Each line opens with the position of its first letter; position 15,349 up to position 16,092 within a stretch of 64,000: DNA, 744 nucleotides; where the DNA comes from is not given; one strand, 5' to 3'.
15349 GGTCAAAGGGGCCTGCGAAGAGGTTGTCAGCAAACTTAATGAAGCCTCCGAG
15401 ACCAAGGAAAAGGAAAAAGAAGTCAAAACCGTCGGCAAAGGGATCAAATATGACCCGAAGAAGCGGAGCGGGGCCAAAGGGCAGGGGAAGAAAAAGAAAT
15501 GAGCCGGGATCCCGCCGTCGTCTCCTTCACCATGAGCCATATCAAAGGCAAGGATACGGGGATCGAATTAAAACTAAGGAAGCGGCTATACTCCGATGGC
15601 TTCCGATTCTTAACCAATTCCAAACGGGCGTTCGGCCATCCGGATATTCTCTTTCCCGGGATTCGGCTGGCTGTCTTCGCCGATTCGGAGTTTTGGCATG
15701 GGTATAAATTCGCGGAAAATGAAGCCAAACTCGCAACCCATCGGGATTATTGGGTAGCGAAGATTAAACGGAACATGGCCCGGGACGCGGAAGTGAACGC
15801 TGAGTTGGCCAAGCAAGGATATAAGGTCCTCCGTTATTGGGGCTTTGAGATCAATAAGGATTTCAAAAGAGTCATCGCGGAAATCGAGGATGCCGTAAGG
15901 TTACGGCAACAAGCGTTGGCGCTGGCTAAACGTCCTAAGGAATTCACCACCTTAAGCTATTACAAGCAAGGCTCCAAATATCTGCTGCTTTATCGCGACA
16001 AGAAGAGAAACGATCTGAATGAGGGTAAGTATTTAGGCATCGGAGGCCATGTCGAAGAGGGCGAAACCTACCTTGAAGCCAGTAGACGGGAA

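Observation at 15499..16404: Vsr endonuclease fused in one polypeptide to a Nudix hydrolase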

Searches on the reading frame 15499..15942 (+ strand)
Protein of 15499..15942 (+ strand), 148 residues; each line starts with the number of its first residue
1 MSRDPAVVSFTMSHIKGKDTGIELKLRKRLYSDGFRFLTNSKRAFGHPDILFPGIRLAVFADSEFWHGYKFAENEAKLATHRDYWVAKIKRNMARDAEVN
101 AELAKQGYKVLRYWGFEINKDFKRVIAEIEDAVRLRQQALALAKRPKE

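Call 13: search_solved_structures(query=window:15499-15942:+, max_evalue=1, show_alignments=4)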
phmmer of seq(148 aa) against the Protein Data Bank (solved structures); distinct sequences matched with E-value up to 1: 5.
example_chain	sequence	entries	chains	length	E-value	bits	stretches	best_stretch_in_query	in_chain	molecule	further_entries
1cw0_A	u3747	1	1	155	2.8e-10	43.8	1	4-117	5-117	PROTEIN (DNA MISMATCH ENDONUCLEASE)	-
1vsr_A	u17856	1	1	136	2.3e-08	37.6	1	19-117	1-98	PROTEIN (VSR ENDONUCLEASE)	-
1odg_A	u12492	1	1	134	3e-07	34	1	22-117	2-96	DNA MISMATCH ENDONUCLEASE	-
3r3p_A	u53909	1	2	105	0.48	13.9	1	71-126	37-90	Mobile intron protein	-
3ziz_A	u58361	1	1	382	0.65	13.4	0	79-117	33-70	GH5 ENDO-BETA-1,4-MANNANASE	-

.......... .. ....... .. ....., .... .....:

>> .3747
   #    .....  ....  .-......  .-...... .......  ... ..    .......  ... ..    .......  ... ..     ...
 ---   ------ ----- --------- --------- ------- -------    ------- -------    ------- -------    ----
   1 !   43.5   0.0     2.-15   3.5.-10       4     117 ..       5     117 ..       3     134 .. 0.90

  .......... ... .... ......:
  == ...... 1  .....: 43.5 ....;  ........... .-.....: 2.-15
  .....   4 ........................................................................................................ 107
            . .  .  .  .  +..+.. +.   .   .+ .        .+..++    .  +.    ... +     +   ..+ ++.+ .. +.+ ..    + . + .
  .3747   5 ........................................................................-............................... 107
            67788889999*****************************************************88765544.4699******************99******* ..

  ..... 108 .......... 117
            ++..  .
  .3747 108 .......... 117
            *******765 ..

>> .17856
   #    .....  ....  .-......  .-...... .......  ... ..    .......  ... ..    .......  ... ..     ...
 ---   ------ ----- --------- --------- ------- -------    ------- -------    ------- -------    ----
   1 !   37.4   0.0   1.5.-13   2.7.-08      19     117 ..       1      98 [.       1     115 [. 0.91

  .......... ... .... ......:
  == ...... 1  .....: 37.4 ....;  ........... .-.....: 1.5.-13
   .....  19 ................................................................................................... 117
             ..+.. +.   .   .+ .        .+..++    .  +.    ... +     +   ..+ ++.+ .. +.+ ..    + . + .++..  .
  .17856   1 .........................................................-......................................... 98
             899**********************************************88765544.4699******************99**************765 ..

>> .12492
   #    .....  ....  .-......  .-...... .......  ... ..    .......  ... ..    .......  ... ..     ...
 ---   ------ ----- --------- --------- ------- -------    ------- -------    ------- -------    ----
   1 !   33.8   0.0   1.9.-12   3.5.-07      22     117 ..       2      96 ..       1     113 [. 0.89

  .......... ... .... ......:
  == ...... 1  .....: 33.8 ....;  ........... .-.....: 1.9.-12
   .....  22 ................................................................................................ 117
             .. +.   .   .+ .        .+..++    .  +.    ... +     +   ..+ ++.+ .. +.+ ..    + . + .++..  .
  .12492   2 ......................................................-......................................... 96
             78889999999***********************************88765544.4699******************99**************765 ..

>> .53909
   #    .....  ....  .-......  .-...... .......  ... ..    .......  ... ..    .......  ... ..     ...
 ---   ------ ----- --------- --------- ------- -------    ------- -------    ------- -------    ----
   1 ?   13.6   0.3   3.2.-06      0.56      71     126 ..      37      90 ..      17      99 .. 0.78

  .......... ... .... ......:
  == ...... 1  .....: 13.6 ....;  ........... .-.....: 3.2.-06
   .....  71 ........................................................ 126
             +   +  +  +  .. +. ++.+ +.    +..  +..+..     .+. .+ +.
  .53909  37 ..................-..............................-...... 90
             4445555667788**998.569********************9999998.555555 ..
